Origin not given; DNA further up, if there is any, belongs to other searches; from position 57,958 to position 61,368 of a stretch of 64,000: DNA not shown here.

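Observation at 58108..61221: MiaA fused in frame to a signal-anchored Slt70-like lytic transglycosylase (1037-aa ORF)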

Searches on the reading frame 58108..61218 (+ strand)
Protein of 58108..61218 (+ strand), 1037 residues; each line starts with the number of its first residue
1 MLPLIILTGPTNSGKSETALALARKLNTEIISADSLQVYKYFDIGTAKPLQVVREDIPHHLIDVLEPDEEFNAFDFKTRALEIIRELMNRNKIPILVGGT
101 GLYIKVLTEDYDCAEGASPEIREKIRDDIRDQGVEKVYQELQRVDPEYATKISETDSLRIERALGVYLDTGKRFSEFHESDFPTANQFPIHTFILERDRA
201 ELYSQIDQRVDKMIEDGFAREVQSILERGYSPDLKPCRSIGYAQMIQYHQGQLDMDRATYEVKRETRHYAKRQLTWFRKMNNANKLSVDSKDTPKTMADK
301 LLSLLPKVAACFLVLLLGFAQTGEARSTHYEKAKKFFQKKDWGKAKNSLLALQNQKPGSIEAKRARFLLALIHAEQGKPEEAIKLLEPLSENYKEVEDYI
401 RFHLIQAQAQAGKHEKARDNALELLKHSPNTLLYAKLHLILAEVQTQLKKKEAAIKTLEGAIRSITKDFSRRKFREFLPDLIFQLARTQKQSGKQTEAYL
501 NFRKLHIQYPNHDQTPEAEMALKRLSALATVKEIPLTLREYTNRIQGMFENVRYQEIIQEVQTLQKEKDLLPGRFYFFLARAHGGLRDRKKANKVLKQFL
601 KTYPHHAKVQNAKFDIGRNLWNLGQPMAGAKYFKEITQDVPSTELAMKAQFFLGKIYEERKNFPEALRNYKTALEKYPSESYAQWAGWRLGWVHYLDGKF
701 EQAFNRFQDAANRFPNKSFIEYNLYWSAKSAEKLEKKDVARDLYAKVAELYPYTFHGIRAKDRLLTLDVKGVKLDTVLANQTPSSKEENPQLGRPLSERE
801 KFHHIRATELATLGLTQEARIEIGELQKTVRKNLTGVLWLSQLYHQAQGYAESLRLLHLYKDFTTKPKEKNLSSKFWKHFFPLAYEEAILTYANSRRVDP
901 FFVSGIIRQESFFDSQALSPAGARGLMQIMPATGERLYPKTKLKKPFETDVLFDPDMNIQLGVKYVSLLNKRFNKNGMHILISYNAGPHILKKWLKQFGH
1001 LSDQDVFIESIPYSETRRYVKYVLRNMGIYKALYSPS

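Call 3: search_protein_families(library=pfam, proteins=[window:58108-61218:+], max_evalue=0.01)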
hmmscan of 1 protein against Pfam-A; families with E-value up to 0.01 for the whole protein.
window:58108-61218:+ (1037 aa): 18 families
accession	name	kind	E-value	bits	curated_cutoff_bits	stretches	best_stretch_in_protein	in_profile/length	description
PF01715.23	IPPT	-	5.1e-83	278.9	23.6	1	37-279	1-242/243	IPP transferase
PF01464.25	SLT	-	1.2e-26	93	21.3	1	889-1005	3-115/117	Transglycosylase SLT domain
PF13174.12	TPR_6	-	6.2e-23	80.3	26.3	0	723-752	2-31/33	Tetratricopeptide repeat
PF13432.12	TPR_16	-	3.8e-18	66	32.7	1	615-680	2-64/65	Tetratricopeptide repeat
PF07719.23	TPR_2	-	1.2e-17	62.9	27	1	648-679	2-33/34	Tetratricopeptide repeat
PF13428.12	TPR_14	-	3.2e-16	58.6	23.5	0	364-396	2-34/44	Tetratricopeptide repeat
PF09976.15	TPR_21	-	4.4e-12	46.6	25.5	2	318-388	68-138/193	Tetratricopeptide repeat-like domain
PF14559.12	TPR_19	-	3e-11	43.9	25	0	339-401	4-60/68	Tetratricopeptide repeat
PF13424.12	TPR_12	-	1.3e-10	41.8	30.1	1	649-714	5-75/77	Tetratricopeptide repeat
PF13181.12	TPR_8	-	3.3e-08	33.5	25.7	0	435-463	1-29/34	Tetratricopeptide repeat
PF13525.12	YfiO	-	4.8e-08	33.5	25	0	327-406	6-87/203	Outer membrane lipoprotein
PF00515.34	TPR_1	-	5.4e-08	32.8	27.8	1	649-679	3-33/34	Tetratricopeptide repeat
PF12895.13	ANAPC3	-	1.5e-05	25.6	27.2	0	364-420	24-78/82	Anaphase-promoting complex, cyclosome, subunit 3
PF01745.22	IPT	-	2.1e-05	24.5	20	1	6-51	5-50/233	Isopentenyl transferase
PF25058.1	ARM_TT21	-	2.3e-05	24.8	27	0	437-522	9-80/155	Tetratricopeptide repeat protein 21 ARM repeat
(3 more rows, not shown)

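Call 4: search_protein_families(library=ncbifam, proteins=[window:58108-61218:+], max_evalue=0.01)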
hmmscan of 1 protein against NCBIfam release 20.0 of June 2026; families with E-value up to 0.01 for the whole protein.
window:58108-61218:+ (1037 aa): 22 families
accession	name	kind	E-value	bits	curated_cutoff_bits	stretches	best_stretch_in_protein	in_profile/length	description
TIGR00174.1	miaA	equivalog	1.3e-89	300.3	148.65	1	4-284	1-281/288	tRNA (adenosine(37)-N6)-dimethylallyltransferase MiaA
NF047373.1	BB0259_flg_lyt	exception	7.1e-51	173.8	234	1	810-1035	479-693/705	flagellar assembly lytic transglycosylase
NF008631.0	PRK11619.1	equivalog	2.2e-35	122.1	536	1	872-1031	463-625/644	murein transglycosylase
TIGR02795.1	tol_pal_ybgF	equivalog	1.2e-28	100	90.1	5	660-763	15-118/119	tol-pal system protein YbgF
TIGR03302.1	OM_YfiO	subfamily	2.8e-16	59.8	81.4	2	323-527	30-163/239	outer membrane protein assembly factor BamD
TIGR02917.1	PEP_TPR_lipo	equivalog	3.3e-14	51.8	312.2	2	576-752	638-801/899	XrtA/PEP-CTERM system TPR-repeat protein PrsT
NF040959.1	MamA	equivalog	2.9e-11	43.2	200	2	588-718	52-173/204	magnetosome protein MamA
NF052312.1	T9SS_PorW_SprE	equivalog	1.5e-10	40.4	250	2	326-504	141-315/716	type IX secretion system periplasmic lipoprotein PorW/SprE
NF052415.1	T3SS_chap_SctY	equivalog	1.6e-09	38.3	70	2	368-459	11-101/106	type III secretion apparatus assembly chaperone SctY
NF008670.0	PRK11671.1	equivalog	8.3e-09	35.1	375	1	894-973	201-281/359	membrane-bound lytic murein transglycosylase MltC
NF008068.0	PRK10803.1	equivalog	8.5e-07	29.2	383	1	590-690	160-260/263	cell division protein CpoB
NF012014.0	PRK15470.1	equivalog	3.2e-05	23.6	233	1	895-971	49-126/203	membrane-bound lytic murein transglycosylase EmtA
NF008112.0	PRK10859.1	equivalog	3.6e-05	22.4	354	1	885-974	290-367/483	membrane-bound lytic murein transglycosylase MltF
NF047558.1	TPR_END_plus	domain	0.00013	21.8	32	0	367-396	3-32/56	TPR end-of-group domain-containing protein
NF033920.0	C39_PA2778_fam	equivalog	0.00013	21.5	150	0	659-745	168-248/255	PA2778 family cysteine peptidase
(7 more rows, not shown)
